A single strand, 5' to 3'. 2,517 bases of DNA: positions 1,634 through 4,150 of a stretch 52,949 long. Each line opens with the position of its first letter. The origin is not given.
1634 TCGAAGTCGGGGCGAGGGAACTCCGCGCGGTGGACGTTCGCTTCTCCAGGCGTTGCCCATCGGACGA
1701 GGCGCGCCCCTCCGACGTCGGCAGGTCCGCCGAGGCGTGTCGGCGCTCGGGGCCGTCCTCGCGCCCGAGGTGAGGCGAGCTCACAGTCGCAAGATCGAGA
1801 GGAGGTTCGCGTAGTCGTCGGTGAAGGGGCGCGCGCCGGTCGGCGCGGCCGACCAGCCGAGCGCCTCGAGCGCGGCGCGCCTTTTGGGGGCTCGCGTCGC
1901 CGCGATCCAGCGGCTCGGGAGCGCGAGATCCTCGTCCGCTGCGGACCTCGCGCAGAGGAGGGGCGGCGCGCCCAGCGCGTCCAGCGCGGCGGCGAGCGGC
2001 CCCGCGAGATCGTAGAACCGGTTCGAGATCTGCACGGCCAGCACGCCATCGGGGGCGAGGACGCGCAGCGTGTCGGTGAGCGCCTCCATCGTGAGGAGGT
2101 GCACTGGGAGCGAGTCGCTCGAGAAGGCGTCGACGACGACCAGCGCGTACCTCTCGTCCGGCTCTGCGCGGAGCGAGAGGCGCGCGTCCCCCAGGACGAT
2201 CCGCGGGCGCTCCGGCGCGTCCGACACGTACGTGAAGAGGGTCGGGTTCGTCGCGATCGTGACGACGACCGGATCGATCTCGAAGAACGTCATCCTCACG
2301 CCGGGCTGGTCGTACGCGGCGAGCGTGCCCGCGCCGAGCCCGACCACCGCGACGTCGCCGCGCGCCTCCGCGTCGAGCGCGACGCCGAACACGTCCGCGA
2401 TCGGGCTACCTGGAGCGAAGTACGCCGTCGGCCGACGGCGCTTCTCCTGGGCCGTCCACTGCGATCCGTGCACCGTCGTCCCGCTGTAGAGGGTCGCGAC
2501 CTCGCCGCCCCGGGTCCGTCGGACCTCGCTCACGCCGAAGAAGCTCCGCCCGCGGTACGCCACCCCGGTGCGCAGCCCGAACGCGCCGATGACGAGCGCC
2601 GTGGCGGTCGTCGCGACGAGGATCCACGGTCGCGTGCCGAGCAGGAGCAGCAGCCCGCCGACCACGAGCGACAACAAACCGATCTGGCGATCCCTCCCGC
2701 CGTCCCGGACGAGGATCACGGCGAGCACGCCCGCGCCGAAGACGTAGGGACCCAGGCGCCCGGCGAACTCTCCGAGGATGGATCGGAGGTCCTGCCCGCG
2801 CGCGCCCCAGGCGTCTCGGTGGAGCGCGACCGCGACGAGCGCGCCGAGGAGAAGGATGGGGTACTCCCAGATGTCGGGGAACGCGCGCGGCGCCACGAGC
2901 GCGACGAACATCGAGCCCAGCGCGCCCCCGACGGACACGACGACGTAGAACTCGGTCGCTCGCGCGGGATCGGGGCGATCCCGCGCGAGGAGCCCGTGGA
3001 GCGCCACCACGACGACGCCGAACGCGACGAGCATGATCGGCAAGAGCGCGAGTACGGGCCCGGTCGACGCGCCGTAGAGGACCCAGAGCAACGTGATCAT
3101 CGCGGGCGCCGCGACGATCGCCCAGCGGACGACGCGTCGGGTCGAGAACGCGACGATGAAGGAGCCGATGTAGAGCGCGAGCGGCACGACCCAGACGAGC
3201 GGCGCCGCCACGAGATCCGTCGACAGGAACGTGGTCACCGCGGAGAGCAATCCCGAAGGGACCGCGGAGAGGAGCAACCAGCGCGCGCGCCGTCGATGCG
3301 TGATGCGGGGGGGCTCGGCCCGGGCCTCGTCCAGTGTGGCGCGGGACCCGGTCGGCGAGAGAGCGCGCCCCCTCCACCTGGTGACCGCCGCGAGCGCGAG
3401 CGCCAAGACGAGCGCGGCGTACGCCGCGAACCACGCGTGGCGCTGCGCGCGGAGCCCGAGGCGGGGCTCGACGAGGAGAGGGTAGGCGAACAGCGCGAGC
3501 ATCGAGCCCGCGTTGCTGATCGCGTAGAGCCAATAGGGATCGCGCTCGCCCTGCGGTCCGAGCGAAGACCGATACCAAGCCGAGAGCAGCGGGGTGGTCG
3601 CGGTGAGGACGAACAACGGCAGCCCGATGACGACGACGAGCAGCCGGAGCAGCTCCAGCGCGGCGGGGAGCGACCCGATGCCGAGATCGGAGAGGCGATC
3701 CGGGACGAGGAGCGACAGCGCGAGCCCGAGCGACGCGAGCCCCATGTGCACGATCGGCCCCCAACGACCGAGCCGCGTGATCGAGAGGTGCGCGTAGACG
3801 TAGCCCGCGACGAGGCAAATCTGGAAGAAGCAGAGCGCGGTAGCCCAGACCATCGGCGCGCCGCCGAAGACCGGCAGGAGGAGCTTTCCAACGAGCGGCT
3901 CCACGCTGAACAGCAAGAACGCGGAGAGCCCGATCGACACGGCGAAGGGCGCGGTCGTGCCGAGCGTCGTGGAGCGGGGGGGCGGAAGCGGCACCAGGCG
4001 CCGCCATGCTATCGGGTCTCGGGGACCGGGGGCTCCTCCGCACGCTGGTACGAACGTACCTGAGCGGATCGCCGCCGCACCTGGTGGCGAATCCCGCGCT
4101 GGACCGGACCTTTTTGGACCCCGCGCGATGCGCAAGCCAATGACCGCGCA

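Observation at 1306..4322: ~115-bp direct repeats (85% identical) flank the fused MFS/spermidine-synthase-like gene; one copy is the intact 3' end of the methyltransferase gene, the other a decayed duplicate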

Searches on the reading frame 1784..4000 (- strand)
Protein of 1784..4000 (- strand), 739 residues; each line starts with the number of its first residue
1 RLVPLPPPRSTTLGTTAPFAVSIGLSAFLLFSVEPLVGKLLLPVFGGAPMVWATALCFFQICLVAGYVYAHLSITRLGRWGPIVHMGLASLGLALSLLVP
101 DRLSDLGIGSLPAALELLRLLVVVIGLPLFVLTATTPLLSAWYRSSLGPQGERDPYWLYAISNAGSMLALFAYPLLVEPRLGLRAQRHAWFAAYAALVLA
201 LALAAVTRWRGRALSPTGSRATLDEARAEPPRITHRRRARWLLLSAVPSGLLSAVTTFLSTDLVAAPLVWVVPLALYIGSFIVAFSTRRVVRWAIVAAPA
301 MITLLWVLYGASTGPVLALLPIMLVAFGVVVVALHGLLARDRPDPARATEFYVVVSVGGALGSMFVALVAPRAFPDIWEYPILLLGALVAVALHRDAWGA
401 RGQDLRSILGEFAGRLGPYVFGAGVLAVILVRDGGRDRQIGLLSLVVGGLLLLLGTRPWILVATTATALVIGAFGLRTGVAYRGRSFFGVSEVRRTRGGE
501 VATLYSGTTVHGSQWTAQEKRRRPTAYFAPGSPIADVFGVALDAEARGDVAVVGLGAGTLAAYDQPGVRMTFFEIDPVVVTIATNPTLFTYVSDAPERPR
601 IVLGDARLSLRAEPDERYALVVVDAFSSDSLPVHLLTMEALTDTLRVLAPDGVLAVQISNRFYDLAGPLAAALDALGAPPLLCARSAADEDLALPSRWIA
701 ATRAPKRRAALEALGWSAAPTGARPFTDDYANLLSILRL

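Call 10: search_protein_families(library=pfam, proteins=[window:1784-4000:-], max_evalue=0.1)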
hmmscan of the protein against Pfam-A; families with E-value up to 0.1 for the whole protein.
window:1784-4000:- (739 aa): 0 families

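Call 12: search_protein_families(library=ncbifam, proteins=[window:1784-4000:-], max_evalue=0.1)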
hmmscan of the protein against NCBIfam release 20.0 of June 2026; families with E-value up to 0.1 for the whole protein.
window:1784-4000:- (739 aa): 3 families
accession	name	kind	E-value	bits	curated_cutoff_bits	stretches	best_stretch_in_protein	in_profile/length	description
NF037959.1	MFS_SpdSyn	subfamily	2.5e-13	49.6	40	1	521-665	250-392/480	fused MFS/spermidine synthase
NF003380.0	PRK04457.1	equivalog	2.1e-09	36.8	304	1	547-658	70-180/265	polyamine aminopropyltransferase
NF002010.0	PRK00811.1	equivalog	0.0042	16.4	260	1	568-664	102-199/287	polyamine aminopropyltransferase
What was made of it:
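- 1781..3994 (-): Intact fused MFS/spermidine-synthase-like gene (737 aa, GTG start inferred). This is the cargo of the insertion. NCBIfam NF037959 scores 49.6 bits against a cut-off of 40 (call 12).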

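Call 25: find_homologous_proteins(query=window:1784-3994:-)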
Query window:1784-3994:- (737 aa): 1103 proteins with E <= 0.001 among 8000 candidates; the best 120 are listed.
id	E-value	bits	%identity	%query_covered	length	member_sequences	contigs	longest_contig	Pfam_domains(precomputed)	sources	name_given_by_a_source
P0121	0.0e+0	1049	71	97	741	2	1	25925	-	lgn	-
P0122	1.6e-270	918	66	97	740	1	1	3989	-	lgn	-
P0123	1.4e-268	911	64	98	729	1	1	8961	-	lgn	-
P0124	2.3e-235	802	55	99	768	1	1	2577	-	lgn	-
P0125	1.1e-234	799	54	99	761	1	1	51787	-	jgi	jgi:SAM-dependent methyltransferase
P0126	8.6e-234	796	55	99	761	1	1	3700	-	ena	-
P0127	2.1e-233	795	55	99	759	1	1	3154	-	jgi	jgi:Spermidine synthase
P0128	4.6e-231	787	55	99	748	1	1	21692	-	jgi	jgi:hypothetical protein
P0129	3.8e-230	784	54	99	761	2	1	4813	-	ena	-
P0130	1.3e-229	782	55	99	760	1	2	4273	-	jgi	jgi:spermidine synthase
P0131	4.0e-229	781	54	99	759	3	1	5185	-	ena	-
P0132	7.5e-229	780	54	99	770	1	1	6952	-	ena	-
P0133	3.7e-228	778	55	98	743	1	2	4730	-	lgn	-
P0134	2.9e-227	775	53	99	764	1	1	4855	-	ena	-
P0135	5.2e-227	774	55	99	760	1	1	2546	-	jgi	-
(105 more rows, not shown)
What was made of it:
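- On Fused MFS/spermidine synthase (NCBIfam NF037959), for the cargo gene: 97-99% query coverage against homologues of 729-782 aa, some named spermidine synthase or fused MFS/spermidine synthase by their sources (call 25).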

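Call 26: find_encoding_contigs(protein=P0121, flank=10000, max_places=3)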
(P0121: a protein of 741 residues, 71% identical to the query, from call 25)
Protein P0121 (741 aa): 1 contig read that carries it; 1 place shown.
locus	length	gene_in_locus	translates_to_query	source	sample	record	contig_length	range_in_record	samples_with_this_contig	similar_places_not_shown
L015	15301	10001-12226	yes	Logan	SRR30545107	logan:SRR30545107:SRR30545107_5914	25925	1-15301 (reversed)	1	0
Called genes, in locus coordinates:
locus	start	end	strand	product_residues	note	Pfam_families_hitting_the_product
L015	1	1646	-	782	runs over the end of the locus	PF00732:GMC_oxred_N, PF05199:GMC_oxred_C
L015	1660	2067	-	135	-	-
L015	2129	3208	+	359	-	PF01244:Peptidase_M19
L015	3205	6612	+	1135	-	PF12705:PDDEXK_1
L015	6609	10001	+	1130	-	PF00580:UvrD-helicase, PF13245:AAA_19, PF13361:UvrD_C, PF13538:UvrD_C_2 (weak), PF12705:PDDEXK_1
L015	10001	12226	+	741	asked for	-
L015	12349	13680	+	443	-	PF01266:DAO (weak), PF13450:NAD_binding_8, PF13454:NAD_binding_9 (faint), PF01593:Amino_oxidase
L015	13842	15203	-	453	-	PF01129:ART (weak), PF03496:ADPrib_exo_Tox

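Call 27: find_encoding_contigs(protein=P0123, flank=10000, max_places=3)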
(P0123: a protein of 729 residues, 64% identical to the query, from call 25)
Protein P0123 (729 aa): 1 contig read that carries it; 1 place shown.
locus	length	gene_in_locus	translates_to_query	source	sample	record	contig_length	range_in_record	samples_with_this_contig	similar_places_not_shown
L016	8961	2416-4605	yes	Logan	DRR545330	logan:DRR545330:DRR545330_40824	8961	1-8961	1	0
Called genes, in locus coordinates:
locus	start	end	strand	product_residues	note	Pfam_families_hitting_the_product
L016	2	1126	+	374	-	?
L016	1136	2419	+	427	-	PF01553:Acyltransferase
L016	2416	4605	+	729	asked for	-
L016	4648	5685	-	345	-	PF02698:DUF218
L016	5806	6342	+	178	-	PF04542:Sigma70_r2, PF08281:Sigma70_r4_2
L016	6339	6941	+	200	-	-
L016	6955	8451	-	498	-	PF05954:Phage_GPD, PF04717:Phage_base_V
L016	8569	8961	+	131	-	?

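Call 28: find_encoding_contigs(protein=P0122, flank=10000, max_places=3)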
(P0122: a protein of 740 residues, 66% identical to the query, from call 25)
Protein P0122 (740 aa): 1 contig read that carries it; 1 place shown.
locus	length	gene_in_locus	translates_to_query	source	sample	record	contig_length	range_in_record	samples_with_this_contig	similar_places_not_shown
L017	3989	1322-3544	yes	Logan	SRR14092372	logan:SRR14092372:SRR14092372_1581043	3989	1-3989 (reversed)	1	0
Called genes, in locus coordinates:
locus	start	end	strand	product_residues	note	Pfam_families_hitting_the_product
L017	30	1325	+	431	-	PF01553:Acyltransferase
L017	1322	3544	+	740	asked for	-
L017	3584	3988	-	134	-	?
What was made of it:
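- The best homologues, at 71/66/64% aa (the BLASTP %identity reported by the search in call 25), lie in other contexts, and two of them come from the same samples as empty-site contigs (calls 25-28). dS 0.59-0.68 and omega 0.29-0.44, against dS 0.51-0.80 for the MTase.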
